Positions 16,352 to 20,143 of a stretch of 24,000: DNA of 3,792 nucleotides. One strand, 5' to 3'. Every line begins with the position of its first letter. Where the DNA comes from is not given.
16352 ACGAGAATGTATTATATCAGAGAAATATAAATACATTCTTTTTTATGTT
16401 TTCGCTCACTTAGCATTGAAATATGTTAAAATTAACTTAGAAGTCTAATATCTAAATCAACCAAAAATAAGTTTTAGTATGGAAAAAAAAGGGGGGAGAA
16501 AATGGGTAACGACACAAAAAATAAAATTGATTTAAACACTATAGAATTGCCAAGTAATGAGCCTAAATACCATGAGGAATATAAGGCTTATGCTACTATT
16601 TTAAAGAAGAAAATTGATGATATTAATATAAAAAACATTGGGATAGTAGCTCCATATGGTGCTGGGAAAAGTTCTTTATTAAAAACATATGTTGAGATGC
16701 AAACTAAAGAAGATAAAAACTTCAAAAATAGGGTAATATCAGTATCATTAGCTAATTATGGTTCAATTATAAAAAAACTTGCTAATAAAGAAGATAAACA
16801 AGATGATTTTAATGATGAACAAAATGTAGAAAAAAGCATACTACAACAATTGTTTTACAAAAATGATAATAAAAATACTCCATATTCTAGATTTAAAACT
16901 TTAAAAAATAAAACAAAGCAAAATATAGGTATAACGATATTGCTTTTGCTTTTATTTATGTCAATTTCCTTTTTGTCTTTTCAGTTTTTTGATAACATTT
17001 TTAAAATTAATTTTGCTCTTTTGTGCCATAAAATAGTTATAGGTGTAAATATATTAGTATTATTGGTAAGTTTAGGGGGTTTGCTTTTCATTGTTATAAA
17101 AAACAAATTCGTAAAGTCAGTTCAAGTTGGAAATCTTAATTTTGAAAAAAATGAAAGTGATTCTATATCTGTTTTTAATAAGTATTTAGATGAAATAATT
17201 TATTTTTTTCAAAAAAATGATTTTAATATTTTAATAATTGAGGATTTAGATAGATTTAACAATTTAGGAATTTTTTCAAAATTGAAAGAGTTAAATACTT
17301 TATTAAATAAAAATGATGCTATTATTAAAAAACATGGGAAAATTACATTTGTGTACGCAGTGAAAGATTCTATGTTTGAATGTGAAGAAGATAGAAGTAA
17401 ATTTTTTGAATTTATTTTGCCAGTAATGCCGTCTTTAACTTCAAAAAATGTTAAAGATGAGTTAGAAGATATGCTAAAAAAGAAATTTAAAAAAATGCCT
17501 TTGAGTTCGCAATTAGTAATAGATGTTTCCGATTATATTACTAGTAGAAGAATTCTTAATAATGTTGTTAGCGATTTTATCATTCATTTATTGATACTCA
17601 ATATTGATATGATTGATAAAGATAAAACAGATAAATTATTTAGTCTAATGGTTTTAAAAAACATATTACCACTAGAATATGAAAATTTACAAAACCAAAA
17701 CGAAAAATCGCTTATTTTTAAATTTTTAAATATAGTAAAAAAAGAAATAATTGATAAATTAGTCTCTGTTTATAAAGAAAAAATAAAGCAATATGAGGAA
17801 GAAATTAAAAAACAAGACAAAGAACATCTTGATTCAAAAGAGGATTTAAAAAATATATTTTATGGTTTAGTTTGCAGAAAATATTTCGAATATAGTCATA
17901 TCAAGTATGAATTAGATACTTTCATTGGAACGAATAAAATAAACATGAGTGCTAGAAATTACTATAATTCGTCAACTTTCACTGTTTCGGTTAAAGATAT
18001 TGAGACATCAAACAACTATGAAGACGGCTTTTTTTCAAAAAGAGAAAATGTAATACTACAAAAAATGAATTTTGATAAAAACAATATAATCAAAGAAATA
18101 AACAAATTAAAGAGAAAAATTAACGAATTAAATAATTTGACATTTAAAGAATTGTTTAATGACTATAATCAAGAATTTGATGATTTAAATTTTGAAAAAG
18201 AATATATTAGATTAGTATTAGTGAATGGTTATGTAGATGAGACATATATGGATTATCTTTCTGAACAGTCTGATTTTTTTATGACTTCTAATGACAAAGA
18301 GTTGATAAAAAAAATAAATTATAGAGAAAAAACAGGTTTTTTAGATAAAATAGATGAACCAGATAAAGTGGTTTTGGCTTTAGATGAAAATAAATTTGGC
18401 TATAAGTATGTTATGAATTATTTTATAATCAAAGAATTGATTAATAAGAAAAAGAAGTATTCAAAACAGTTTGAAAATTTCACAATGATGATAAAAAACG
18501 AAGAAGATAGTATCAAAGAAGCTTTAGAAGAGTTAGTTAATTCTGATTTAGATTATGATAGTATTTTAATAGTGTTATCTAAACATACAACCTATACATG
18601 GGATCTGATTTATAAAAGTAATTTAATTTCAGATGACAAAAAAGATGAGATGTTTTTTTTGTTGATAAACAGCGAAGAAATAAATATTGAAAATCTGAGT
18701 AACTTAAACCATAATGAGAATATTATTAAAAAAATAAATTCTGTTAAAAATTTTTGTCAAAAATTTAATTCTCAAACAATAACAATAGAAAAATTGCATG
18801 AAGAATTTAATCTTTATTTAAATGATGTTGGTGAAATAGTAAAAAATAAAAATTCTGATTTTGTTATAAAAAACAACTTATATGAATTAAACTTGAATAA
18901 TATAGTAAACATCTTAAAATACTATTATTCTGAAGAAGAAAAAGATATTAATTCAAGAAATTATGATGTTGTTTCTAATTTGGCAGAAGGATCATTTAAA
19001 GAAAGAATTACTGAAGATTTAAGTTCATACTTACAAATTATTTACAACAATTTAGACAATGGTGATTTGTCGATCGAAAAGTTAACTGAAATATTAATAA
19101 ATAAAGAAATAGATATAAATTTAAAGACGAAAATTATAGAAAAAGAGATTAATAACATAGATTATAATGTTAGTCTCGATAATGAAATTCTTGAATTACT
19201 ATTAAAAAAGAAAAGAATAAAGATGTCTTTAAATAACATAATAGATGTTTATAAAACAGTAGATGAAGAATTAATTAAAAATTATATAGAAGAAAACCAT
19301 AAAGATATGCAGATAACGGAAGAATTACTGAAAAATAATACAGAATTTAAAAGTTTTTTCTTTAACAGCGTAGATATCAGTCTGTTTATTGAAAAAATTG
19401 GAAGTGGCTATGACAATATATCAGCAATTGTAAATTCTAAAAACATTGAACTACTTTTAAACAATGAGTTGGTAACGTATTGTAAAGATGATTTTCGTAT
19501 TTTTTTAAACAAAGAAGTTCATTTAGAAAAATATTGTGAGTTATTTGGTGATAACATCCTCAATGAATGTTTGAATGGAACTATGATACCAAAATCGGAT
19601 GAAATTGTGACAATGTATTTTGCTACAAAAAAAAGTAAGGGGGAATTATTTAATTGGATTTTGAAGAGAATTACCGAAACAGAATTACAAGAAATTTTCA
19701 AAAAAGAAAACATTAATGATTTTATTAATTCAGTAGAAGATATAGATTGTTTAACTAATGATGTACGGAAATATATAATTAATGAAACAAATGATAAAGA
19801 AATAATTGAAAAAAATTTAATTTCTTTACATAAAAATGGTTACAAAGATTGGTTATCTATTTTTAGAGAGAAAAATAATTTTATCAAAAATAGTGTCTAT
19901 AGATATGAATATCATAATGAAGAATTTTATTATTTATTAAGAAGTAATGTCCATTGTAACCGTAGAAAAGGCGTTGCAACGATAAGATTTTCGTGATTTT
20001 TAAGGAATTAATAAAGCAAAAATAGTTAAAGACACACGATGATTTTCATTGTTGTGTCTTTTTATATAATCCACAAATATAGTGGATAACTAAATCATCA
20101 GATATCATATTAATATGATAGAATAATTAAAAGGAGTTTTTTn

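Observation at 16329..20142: Insulated, AT-skewed single-gene island between ffh and polA encoding a YobI/KAP-like NTPase: candidate one-gene conflict/defence module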

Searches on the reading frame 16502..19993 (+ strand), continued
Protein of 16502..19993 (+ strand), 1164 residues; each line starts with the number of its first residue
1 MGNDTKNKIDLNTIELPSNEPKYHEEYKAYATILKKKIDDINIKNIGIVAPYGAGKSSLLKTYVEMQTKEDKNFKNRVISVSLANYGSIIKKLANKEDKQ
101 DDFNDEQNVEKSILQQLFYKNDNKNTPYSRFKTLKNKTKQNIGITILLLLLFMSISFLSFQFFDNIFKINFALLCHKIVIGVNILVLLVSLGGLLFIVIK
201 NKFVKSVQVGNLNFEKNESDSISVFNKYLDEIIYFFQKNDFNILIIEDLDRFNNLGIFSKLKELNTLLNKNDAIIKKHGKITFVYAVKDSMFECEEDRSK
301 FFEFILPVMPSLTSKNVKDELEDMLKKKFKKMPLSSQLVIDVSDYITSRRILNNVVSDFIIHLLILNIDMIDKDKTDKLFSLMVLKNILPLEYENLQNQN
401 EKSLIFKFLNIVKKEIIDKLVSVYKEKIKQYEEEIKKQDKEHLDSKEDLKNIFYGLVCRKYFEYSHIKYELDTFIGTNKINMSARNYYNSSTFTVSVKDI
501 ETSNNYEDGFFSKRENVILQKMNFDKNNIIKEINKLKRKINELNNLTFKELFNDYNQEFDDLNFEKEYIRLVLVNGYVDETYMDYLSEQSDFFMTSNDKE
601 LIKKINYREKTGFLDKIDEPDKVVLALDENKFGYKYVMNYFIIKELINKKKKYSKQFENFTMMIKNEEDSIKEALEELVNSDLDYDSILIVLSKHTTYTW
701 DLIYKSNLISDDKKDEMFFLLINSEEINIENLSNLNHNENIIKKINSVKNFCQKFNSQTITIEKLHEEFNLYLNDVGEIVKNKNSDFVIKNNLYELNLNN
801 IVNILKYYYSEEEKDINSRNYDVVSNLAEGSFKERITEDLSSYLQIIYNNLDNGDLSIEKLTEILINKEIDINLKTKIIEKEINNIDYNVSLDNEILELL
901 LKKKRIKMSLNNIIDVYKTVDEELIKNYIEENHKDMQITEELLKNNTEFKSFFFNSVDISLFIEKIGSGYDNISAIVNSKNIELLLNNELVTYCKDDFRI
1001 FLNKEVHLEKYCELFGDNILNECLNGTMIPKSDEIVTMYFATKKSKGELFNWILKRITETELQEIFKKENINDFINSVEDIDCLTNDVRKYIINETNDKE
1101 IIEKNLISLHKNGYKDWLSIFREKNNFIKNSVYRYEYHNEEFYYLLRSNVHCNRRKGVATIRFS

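Call 54: list_cluster_members(proteins=[P0002, P0008, P0014, P0025, P0032, P0035, P0037, P0041, P0047, P0079])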
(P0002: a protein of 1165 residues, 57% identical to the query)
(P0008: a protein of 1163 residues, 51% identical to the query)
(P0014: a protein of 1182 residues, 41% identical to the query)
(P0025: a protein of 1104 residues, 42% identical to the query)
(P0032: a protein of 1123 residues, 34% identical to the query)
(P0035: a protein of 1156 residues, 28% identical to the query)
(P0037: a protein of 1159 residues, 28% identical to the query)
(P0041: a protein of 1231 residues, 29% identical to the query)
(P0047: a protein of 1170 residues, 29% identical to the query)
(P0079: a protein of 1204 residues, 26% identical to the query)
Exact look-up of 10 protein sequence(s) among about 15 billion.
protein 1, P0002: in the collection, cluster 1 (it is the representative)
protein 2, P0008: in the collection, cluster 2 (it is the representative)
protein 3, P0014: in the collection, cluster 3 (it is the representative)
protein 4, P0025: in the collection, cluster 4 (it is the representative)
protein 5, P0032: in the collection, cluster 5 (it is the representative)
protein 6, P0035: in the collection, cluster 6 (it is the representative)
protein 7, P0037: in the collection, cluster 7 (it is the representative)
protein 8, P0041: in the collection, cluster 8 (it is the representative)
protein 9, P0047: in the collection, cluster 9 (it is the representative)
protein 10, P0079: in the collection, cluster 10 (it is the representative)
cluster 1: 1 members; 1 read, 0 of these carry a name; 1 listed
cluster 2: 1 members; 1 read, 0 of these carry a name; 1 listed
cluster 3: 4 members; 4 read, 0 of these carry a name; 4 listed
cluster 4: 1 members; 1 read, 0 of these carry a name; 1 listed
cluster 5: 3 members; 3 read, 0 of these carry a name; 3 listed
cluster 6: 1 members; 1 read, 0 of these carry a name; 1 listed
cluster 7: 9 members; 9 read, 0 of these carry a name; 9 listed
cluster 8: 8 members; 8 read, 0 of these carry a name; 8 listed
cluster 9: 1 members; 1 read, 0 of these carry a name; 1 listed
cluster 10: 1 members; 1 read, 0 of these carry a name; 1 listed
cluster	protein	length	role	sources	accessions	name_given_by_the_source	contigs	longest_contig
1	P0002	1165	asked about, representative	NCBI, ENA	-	-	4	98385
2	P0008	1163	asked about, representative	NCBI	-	-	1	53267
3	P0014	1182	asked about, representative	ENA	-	-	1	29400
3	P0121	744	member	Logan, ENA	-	-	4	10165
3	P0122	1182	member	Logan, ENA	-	-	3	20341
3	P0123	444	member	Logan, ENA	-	-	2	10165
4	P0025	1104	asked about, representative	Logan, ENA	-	-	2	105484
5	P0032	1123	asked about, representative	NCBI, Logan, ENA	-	-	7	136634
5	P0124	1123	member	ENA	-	-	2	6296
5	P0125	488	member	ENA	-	-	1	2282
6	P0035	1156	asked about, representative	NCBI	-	-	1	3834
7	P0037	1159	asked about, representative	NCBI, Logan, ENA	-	-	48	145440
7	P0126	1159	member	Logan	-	-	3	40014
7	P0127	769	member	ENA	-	-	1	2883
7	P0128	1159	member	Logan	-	-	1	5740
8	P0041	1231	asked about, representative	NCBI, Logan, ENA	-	-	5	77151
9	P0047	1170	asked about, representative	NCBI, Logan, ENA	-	-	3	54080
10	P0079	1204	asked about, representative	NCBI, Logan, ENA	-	-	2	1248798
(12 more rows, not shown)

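Call 66: search_dna_similar(query=window:16502-19993:+, collection=phages, mode=protein, max_evalue=0.001, max_rows=10)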
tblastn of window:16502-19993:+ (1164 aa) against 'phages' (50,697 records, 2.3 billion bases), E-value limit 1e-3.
No match.

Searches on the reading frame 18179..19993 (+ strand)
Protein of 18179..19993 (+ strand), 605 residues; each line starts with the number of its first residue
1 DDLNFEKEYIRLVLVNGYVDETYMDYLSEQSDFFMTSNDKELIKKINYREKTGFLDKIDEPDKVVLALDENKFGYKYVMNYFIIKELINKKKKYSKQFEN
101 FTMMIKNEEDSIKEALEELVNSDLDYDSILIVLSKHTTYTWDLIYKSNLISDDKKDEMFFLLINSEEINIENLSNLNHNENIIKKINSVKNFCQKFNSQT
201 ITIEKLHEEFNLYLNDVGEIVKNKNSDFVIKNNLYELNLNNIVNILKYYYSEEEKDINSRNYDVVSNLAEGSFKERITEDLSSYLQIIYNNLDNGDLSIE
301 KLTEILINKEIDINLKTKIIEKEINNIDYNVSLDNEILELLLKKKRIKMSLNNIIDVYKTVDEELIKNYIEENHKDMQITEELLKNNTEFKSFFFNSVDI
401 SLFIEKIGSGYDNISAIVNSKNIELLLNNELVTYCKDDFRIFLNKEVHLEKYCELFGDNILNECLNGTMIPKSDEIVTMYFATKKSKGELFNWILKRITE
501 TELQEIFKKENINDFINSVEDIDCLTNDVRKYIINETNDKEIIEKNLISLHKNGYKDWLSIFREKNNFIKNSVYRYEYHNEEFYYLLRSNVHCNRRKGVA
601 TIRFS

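Call 69: search_protein_representatives(protein=window:18179-19993:+)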
Query: 605 residues. Proteins with E-value up to 0.001 (for the whole library): 147; up to 1e-10: 20; up to 1e-30: 7. The best 147 are listed.
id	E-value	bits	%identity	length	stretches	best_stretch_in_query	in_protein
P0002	7.6e-174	596.3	52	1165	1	1-604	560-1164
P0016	7.8e-102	358.6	36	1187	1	2-604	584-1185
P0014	3.3e-92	326.8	33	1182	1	5-595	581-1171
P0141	2.8e-90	320.4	34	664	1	5-595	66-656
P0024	1.1e-72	262.3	36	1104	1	4-542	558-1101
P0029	1.1e-68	249.1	33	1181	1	3-598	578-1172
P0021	2.2e-39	152.3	52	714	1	2-156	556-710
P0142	6.7e-24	101.3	29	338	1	269-599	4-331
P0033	8.5e-17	77.8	23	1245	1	7-477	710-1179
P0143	1.1e-14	70.8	26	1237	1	10-378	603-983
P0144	1.5e-13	67.1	24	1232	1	4-392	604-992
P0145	3.1e-12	62.8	23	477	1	7-364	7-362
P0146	3.7e-12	62.5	24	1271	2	7-358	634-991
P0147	6.3e-12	61.7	29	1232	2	9-393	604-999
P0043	7.4e-12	61.5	28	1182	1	7-382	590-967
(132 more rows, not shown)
